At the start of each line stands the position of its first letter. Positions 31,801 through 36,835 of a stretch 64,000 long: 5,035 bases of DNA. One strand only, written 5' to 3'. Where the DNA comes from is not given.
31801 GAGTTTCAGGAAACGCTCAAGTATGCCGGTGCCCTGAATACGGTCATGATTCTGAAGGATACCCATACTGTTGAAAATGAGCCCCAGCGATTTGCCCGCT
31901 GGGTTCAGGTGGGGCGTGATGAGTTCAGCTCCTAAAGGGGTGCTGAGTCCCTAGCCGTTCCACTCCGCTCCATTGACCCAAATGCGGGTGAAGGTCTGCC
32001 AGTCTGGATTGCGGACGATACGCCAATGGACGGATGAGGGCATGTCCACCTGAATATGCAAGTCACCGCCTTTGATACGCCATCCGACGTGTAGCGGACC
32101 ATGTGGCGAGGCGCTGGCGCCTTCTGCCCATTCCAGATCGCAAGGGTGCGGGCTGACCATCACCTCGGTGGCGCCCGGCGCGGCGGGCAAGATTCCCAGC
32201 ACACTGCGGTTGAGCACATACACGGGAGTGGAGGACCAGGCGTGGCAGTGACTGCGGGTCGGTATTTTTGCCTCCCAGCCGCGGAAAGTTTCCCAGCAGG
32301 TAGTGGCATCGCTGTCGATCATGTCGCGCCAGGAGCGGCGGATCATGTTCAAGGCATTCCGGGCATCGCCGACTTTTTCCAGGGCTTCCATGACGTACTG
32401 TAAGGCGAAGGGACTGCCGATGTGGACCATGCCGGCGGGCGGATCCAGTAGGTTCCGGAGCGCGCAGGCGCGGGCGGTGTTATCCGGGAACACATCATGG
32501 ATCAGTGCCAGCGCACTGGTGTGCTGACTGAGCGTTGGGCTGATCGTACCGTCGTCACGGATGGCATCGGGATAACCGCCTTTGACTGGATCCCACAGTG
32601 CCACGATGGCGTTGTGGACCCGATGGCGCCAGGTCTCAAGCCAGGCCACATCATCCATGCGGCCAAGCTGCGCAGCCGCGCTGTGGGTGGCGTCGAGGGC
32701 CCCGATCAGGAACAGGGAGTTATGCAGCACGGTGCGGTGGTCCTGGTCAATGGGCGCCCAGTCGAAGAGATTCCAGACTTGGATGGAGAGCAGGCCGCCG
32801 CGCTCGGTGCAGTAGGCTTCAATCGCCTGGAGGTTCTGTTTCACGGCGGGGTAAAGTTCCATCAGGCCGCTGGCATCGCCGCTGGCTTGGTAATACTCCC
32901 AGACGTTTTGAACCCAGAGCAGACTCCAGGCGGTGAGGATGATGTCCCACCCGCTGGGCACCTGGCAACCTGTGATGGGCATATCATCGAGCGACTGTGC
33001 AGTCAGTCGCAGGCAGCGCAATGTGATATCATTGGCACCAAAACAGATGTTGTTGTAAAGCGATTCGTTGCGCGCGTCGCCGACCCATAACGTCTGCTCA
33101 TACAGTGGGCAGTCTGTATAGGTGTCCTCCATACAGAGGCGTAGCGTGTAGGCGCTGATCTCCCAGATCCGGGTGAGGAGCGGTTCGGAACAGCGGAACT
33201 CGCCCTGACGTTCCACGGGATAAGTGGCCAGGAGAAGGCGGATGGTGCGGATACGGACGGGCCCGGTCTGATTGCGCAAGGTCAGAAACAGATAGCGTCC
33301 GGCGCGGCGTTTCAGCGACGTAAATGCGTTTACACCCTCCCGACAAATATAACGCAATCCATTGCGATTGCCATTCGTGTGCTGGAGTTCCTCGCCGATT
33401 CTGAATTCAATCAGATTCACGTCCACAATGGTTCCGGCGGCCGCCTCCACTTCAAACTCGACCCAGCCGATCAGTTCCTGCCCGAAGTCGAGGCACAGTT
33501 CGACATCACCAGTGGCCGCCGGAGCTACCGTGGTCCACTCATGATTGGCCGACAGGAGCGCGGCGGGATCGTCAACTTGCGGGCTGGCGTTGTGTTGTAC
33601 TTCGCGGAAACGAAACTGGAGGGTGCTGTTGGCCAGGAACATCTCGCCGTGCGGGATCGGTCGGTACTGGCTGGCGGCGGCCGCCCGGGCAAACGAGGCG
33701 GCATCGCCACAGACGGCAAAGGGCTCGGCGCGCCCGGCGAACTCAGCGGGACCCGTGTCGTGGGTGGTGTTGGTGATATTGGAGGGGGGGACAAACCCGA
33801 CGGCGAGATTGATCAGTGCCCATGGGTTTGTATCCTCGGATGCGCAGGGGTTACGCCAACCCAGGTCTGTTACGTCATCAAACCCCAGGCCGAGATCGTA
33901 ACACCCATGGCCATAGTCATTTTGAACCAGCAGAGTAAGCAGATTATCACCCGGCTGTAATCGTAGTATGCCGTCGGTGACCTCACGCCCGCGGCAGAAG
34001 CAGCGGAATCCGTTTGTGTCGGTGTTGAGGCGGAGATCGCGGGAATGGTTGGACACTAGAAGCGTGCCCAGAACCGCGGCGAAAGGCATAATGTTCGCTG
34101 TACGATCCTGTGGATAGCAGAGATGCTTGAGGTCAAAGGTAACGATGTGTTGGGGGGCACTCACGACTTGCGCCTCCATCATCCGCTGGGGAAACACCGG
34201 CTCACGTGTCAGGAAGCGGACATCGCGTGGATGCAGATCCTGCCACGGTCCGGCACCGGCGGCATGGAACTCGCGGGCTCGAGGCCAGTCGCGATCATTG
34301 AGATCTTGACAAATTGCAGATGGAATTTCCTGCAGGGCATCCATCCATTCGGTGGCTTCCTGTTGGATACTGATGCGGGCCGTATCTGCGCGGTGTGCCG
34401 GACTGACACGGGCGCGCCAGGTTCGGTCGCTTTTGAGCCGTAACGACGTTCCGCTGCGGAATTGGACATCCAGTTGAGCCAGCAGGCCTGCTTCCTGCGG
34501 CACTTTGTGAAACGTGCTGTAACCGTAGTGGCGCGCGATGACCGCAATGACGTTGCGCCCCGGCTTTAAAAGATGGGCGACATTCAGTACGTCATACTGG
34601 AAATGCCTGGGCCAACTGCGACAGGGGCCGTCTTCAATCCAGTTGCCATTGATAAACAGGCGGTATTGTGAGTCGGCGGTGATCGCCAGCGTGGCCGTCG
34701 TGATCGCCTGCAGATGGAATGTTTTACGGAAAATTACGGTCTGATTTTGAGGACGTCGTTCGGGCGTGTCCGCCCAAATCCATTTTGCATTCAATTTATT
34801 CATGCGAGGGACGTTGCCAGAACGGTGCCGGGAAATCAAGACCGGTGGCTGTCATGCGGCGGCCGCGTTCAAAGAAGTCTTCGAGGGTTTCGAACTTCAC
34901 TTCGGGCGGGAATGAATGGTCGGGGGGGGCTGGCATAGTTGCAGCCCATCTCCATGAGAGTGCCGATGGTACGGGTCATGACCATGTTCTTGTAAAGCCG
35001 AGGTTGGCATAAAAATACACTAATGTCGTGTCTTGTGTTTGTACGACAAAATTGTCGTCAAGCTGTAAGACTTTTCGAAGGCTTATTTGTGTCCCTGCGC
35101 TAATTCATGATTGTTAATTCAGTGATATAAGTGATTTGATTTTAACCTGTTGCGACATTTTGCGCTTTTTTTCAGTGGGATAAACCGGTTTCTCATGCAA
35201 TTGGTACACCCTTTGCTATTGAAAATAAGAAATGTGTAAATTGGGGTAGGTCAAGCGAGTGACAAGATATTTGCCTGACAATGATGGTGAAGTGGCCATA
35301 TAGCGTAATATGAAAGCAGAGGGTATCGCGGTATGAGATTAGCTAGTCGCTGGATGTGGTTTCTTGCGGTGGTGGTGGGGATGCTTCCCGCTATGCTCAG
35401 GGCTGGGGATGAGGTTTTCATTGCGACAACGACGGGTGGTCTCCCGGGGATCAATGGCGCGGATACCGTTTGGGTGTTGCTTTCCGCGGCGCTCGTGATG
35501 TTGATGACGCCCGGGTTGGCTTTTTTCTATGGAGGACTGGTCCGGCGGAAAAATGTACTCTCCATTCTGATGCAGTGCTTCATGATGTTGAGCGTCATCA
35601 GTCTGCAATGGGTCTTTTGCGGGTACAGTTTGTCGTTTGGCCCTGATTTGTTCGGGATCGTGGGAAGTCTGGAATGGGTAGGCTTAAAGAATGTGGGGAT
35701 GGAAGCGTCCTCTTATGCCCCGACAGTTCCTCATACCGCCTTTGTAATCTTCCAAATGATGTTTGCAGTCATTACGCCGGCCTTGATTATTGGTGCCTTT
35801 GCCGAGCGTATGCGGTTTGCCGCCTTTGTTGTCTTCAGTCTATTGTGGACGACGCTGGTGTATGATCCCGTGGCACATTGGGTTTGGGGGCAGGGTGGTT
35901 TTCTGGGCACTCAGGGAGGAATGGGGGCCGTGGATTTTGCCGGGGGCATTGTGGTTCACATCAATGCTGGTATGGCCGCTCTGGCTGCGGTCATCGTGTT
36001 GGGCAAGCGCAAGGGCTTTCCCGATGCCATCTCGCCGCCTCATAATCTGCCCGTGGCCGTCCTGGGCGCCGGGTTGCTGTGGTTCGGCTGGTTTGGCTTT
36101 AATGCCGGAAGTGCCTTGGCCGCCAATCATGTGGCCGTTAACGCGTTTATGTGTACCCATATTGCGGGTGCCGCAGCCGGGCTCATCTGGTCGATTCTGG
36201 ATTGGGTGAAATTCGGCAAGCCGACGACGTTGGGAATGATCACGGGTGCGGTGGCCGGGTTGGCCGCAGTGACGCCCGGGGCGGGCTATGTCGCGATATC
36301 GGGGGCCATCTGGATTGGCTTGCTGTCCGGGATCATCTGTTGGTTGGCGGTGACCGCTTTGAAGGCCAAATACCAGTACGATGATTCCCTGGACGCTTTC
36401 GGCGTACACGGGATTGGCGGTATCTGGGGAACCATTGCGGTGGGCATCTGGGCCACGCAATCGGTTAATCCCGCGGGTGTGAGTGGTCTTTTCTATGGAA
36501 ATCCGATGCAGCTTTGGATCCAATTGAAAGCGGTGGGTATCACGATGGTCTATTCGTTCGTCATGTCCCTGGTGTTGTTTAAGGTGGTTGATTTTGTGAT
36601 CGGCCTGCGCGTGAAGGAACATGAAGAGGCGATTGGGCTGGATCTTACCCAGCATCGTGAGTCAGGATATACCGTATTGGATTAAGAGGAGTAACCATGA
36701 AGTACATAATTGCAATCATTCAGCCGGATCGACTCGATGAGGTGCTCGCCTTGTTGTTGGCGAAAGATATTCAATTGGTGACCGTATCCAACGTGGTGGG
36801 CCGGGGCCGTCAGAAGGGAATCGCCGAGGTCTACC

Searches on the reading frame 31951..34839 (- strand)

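Call 18: search_protein_families(library=pfam, proteins=[window:31951-34839:-], max_evalue=0.001)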
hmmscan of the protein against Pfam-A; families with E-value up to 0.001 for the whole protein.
window:31951-34839:- (962 aa): 4 families
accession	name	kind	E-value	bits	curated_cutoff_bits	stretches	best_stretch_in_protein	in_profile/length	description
PF17389.8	Bac_rhamnosid6H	-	1.2e-45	156.7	24.5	1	544-879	2-338/339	Bacterial alpha-L-rhamnosidase 6 hairpin glycosidase domain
PF08531.16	Bac_rhamnosid_N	-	9.2e-10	39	25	1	45-192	2-154/172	Alpha-L-rhamnosidase N-terminal domain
PF17390.7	Bac_rhamnosid_C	-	1.7e-09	37.8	22.1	1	882-941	1-61/78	Bacterial alpha-L-rhamnosidase C-terminal domain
PF05592.18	Bac_rhamnosid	-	3.4e-05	24.1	22.2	1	444-499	4-62/102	Bacterial alpha-L-rhamnosidase concanavalin-like domain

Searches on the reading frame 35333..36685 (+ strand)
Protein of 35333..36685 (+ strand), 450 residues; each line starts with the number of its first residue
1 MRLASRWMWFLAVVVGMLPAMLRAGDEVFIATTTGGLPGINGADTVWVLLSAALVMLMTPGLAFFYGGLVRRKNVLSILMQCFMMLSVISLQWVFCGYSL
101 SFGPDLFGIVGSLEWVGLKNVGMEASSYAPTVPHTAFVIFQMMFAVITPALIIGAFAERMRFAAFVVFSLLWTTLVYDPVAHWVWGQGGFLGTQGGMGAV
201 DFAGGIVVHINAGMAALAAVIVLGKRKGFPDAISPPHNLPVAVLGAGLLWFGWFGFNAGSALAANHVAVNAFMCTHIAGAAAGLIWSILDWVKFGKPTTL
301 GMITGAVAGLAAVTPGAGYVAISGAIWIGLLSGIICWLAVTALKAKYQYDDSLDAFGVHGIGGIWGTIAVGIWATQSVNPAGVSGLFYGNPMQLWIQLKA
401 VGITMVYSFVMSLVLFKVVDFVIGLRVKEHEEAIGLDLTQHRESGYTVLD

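Call 18: search_protein_families(library=pfam, proteins=[window:35333-36685:+], max_evalue=0.001)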
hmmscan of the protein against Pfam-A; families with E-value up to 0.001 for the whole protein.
window:35333-36685:+ (450 aa): 1 family
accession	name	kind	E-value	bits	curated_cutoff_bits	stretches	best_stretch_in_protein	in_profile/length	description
PF00909.26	Ammonium_transp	-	9.5e-129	430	23.2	1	46-446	1-399/399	Ammonium Transporter Family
